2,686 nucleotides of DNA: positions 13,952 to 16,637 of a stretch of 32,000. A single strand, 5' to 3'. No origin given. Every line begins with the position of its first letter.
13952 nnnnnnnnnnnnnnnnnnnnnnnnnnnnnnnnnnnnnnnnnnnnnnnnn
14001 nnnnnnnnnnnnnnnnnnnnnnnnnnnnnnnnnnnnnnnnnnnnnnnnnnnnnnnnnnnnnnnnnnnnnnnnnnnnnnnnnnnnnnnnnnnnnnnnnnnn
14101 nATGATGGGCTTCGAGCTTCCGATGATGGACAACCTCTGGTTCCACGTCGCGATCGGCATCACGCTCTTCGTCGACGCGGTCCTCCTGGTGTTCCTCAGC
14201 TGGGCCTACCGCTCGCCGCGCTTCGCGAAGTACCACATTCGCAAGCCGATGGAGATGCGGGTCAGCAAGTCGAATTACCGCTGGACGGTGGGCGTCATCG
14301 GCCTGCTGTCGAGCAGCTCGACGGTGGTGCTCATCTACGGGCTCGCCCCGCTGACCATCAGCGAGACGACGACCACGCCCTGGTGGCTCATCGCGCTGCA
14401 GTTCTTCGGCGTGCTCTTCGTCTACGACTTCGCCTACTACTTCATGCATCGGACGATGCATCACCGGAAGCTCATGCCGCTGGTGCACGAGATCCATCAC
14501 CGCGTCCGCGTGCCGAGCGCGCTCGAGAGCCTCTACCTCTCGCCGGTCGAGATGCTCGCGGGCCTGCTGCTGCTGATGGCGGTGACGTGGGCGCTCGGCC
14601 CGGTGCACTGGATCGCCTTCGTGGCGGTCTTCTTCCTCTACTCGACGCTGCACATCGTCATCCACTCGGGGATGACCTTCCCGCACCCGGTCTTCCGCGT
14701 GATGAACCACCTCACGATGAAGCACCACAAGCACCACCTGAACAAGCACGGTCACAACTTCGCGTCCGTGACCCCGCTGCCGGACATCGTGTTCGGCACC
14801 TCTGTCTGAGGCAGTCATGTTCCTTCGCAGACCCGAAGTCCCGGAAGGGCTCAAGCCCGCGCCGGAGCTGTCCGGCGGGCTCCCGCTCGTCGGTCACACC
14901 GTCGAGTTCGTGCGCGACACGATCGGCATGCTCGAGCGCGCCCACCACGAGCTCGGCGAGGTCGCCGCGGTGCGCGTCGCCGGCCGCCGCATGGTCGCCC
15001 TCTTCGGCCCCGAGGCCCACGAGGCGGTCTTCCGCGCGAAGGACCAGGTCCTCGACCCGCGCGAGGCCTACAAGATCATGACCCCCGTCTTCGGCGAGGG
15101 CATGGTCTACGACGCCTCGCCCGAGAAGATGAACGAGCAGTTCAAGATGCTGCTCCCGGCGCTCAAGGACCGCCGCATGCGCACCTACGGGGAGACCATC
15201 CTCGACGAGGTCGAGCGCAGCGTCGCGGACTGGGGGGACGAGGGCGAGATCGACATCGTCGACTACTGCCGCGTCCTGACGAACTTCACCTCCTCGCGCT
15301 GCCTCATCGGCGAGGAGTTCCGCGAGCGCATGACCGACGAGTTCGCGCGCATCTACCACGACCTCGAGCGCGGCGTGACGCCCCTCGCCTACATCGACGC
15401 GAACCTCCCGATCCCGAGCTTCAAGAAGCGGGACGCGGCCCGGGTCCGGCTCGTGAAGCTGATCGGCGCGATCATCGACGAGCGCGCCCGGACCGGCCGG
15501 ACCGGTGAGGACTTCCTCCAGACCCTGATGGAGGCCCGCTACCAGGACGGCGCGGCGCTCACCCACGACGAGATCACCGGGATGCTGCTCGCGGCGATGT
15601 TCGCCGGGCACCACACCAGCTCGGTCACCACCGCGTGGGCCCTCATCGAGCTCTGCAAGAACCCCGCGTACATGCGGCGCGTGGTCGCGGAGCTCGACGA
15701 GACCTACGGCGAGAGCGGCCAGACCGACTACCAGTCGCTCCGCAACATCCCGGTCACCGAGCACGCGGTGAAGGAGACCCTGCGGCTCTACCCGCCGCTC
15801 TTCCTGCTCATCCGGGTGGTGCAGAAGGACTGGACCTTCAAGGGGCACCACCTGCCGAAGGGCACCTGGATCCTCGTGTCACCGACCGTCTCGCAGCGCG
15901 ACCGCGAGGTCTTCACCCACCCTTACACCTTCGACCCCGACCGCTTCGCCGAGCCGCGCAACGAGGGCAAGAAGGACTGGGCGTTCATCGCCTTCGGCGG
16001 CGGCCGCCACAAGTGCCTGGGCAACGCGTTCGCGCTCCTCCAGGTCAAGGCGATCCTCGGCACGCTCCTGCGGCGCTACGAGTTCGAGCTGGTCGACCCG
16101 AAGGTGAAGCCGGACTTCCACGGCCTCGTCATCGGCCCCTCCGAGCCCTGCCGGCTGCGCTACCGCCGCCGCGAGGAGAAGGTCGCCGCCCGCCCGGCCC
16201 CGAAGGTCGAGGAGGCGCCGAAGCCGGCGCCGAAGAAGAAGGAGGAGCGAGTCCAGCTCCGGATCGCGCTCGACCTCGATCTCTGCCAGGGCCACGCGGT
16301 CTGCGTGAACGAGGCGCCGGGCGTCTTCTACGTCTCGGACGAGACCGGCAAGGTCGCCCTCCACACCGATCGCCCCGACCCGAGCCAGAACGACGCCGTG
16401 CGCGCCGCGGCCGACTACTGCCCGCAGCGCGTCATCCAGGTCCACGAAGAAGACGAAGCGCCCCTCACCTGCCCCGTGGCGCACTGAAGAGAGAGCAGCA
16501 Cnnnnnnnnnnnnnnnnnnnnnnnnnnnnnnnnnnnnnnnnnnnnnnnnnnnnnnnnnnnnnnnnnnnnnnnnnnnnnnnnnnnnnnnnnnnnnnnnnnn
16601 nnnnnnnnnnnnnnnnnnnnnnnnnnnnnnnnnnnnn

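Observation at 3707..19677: Compact, translationally coupled mevalonate-to-sterol operon in which half of the genes are domain fusions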

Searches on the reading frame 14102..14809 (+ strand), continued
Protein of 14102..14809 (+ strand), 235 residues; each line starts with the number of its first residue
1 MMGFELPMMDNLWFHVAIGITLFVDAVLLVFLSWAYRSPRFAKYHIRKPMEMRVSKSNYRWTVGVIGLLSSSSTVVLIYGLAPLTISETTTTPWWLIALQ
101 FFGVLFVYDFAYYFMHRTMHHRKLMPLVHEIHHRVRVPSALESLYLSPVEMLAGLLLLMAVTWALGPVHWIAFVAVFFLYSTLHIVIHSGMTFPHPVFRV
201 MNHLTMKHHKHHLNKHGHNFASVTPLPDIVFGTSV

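Call 81: search_solved_structures(query=L154:1882-3264:+, max_evalue=1e-30, show_alignments=0)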
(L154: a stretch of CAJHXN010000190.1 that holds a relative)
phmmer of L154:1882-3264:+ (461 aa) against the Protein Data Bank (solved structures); distinct sequences matched with E-value up to 1e-30: 59.
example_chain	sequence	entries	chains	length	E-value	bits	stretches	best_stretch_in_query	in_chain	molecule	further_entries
7jj1_A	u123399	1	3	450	6.3e-140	470.3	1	21-461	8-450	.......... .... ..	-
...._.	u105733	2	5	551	1.3e-139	469.3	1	21-461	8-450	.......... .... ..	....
6mi0_A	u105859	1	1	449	1.3e-139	469.2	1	21-459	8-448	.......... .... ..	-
7tef_A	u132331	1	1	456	5.8e-111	374.8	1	23-459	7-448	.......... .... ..B1 Cyp51B1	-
1e9x_A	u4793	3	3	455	8.3e-109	367.7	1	23-459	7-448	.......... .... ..-LIKE RV0764C | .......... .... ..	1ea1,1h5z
1x8v_A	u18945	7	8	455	1.6e-107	363.5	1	23-459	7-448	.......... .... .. | STEROL 14ALPHA-DEMETHYLASE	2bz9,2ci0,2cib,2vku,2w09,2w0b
2w0a_A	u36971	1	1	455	1.1e-106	360.7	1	23-459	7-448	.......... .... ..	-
1u13_A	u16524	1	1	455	4e-106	358.8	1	23-459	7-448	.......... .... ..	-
3jus_A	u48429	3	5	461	1.6e-92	314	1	19-460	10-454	Lanosterol 14-alpha demethylase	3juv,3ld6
8yqo_A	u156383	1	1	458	3.1e-92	313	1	20-460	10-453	Lanosterol 14-alpha demethylase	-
4uhl_A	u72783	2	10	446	6.6e-92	312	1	22-460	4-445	STEROL 14-ALPHA DEMETHYLASE | Lanosterol 14-alpha demethylase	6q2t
4uhi_A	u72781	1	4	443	9.7e-92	311.4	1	22-460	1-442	STEROL 14-ALPHA DEMETHYLASE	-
9bat_A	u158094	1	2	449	9.4e-91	308.2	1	17-459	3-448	Lanosterol 14-alpha demethylase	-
6uez_A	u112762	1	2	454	2e-90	307.1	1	20-460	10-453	Lanosterol 14-alpha demethylase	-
8ss0_A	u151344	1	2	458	2e-90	307.1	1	20-460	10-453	Lanosterol 14-alpha demethylase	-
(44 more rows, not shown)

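Call 86: search_protein_families(library=pfam, proteins=[L095:8333-8941:-, L095:8354-8956:+, L095:8817-10109:+, L095:9072-10568:-, L095:10565-11860:-], max_evalue=0.01)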
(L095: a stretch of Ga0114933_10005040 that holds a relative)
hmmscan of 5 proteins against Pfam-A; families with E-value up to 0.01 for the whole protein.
L095:8333-8941:- (202 aa): 2 families
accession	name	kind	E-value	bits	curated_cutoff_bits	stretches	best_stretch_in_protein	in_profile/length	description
PF00440.29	TetR_N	-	3.2e-14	52.9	24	1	11-56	1-46/47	Bacterial regulatory proteins, tetR family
PF17925.6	TetR_C_20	-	3.5e-05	24.4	26.5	1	76-172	1-89/107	Tetracyclin repressor-like, C-terminal domain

L095:8354-8956:+ (200 aa): 0 families

L095:8817-10109:+ (430 aa): 0 families

L095:9072-10568:- (498 aa): 1 family
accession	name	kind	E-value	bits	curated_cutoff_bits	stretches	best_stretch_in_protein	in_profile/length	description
PF11617.13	Cu-binding_MopE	-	7.6e-08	32.9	27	1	63-91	1-29/30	Putative metal-binding motif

L095:10565-11860:- (431 aa): 2 families
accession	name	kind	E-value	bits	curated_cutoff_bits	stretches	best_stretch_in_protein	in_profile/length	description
PF08308.17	PEGA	-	4.3e-24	84.6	20.8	2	266-330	4-68/71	PEGA domain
PF13620.12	CarboxypepD_reg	-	4.8e-07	30.5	32.3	0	291-329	42-81/82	Carboxypeptidase regulatory-like domain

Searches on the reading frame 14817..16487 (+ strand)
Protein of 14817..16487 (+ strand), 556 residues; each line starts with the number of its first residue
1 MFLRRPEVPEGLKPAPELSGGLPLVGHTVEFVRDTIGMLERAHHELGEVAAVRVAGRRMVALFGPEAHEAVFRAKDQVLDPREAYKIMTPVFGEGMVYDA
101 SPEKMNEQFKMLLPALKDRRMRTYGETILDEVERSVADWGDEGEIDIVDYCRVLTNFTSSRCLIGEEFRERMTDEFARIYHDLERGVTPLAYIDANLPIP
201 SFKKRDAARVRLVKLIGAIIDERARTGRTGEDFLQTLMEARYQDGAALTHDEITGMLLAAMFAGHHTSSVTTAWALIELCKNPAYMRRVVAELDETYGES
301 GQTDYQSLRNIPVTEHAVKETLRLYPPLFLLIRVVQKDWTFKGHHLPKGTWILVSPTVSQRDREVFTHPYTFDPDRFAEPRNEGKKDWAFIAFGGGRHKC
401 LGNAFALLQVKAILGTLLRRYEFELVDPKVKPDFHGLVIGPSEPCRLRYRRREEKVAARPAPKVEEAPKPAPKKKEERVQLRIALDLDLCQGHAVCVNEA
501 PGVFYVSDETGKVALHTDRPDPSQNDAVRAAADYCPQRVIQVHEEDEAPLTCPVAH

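Call 5: search_protein_families(library=pfam, proteins=[window:14817-16487:+], max_evalue=0.01)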
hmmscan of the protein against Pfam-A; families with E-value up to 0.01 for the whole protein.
window:14817-16487:+ (556 aa): 4 families
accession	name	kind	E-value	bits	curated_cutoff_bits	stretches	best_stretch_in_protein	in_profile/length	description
PF00067.27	p450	-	8.4e-74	249.4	22.8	1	19-441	4-455/462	Cytochrome P450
PF13370.11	Fer4_13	-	2.1e-08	35.1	24.5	1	486-541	2-57/58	4Fe-4S single cluster domain of Ferredoxin I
PF13459.11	Fer4_15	-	2.7e-08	34.8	22.4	1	483-542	1-66/66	4Fe-4S single cluster domain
PF06902.16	Fer4_19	-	0.00085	19.7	24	1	480-536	5-55/64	Divergent 4Fe-4S mono-cluster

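Call 6: search_protein_families(library=ncbifam, proteins=[window:14817-16487:+], max_evalue=0.001)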
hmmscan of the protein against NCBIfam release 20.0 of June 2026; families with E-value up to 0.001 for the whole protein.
window:14817-16487:+ (556 aa): 10 families
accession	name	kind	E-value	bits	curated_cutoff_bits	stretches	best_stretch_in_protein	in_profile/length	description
NF051859.1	AlbFlvMonOxTrpSyn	equivalog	2.3e-55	188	700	1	13-428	19-434/457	bifunctional albaflavenone monooxygenase/terpene synthase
NF045812.1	PentlenOxigase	equivalog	1.4e-47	162.6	800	1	19-450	7-436/444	pentalenene oxygenase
NF050147.1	aminopyruv_ApyO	equivalog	2.3e-42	145.2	525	1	57-429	36-401/444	RiPP biosynthesis cytochrome P450 ApyO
TIGR04538.1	P450_cycloAA_1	subfamily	5e-23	81.6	500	1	89-420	61-365/395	cytochrome P450, cyclodipeptide synthase-associated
NF053744.1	FAProxCypCBc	equivalog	5.7e-16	58.1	600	1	31-428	17-391/416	CYP152 family fatty-acid peroxygenase CypC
TIGR04515.1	P450_rel_GT_act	subfamily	1.2e-11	44.6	343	1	307-381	252-327/386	P450-derived glycosyltransferase activator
NF041177.1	Cyp119_Thmprot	equivalog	1.4e-11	43.9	680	1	305-422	233-341/368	cytochrome P450 Cyp119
NF041802.1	P450_SolI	exception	1.1e-10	40.6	850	1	201-422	204-396/424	solanimycin biosynthesis cytochrome P450 SolI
TIGR04458.1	CYP450_TxtE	equivalog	3.4e-07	29.2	500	1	315-421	277-375/403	4-nitrotryptophan synthase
NF045816.1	PentlenlactSyn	equivalog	7.6e-06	24.9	700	1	212-421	184-366/396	pentalenolactone synthase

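Call 43: search_solved_structures(query=window:14817-16484:+, max_evalue=1e-20, show_alignments=1)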
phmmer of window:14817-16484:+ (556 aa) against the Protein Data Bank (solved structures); distinct sequences matched with E-value up to 1e-20: 179 (the best 60 are shown).
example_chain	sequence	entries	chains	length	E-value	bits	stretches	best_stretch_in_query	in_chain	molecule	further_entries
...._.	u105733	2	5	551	3e-160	537.5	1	16-544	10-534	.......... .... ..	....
7jj1_A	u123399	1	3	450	9.3e-144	483.1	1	16-453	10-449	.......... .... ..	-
6mi0_A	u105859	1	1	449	1.3e-143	482.6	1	16-453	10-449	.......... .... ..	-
1x8v_A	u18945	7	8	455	4.2e-123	414.9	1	15-452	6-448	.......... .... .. | STEROL 14ALPHA-DEMETHYLASE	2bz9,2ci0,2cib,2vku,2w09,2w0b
2w0a_A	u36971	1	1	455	2.9e-122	412.1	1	15-452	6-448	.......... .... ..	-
1e9x_A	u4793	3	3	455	3.4e-122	411.9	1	15-452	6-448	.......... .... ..-LIKE RV0764C | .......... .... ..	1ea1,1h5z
1u13_A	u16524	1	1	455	1.1e-121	410.2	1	15-452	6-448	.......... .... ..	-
7tef_A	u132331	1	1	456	1.7e-116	393.1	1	15-453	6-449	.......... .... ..B1 Cyp51B1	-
6q2c_A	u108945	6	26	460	5.3e-95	322.1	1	14-453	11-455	Obtusifoliol 14alphademethylase | Obtusifoliol 14alphademethylase, putative | sterol 14a-demethylase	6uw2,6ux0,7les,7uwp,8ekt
5tl8_A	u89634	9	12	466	3.1e-90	306.4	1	15-454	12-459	Protein CYP51 | CYP51, sterol 14alpha-demethylase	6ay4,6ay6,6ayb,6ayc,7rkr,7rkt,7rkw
3jus_A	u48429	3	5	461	7.9e-86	291.9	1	6-453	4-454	Lanosterol 14-alpha demethylase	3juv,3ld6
9bat_A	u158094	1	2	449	6.3e-85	288.9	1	14-452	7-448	Lanosterol 14-alpha demethylase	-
8yqo_A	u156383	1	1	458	5.9e-84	285.7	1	15-453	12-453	Lanosterol 14-alpha demethylase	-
3l4d_A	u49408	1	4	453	6.9e-84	285.4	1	15-454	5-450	Sterol 14-alpha demethylase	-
4uhl_A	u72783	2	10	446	1.2e-83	284.7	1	16-453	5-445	STEROL 14-ALPHA DEMETHYLASE | Lanosterol 14-alpha demethylase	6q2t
9wat_A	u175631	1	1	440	6.7e-71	242.6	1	16-452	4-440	Cytochrome P450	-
3dbg_A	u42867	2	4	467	1.1e-38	136.2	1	6-427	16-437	Putative cytochrome P450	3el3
7wzl_A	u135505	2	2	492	2.6e-34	121.8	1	13-450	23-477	Putative cytochrome P450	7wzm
2ve3_A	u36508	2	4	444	1.5e-32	116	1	14-426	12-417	PUTATIVE CYTOCHROME P450 120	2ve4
2q9f_A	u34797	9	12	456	1.8e-28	102.5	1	91-452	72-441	Cytochrome P450 46A1 | Cholesterol 24-hydroxylase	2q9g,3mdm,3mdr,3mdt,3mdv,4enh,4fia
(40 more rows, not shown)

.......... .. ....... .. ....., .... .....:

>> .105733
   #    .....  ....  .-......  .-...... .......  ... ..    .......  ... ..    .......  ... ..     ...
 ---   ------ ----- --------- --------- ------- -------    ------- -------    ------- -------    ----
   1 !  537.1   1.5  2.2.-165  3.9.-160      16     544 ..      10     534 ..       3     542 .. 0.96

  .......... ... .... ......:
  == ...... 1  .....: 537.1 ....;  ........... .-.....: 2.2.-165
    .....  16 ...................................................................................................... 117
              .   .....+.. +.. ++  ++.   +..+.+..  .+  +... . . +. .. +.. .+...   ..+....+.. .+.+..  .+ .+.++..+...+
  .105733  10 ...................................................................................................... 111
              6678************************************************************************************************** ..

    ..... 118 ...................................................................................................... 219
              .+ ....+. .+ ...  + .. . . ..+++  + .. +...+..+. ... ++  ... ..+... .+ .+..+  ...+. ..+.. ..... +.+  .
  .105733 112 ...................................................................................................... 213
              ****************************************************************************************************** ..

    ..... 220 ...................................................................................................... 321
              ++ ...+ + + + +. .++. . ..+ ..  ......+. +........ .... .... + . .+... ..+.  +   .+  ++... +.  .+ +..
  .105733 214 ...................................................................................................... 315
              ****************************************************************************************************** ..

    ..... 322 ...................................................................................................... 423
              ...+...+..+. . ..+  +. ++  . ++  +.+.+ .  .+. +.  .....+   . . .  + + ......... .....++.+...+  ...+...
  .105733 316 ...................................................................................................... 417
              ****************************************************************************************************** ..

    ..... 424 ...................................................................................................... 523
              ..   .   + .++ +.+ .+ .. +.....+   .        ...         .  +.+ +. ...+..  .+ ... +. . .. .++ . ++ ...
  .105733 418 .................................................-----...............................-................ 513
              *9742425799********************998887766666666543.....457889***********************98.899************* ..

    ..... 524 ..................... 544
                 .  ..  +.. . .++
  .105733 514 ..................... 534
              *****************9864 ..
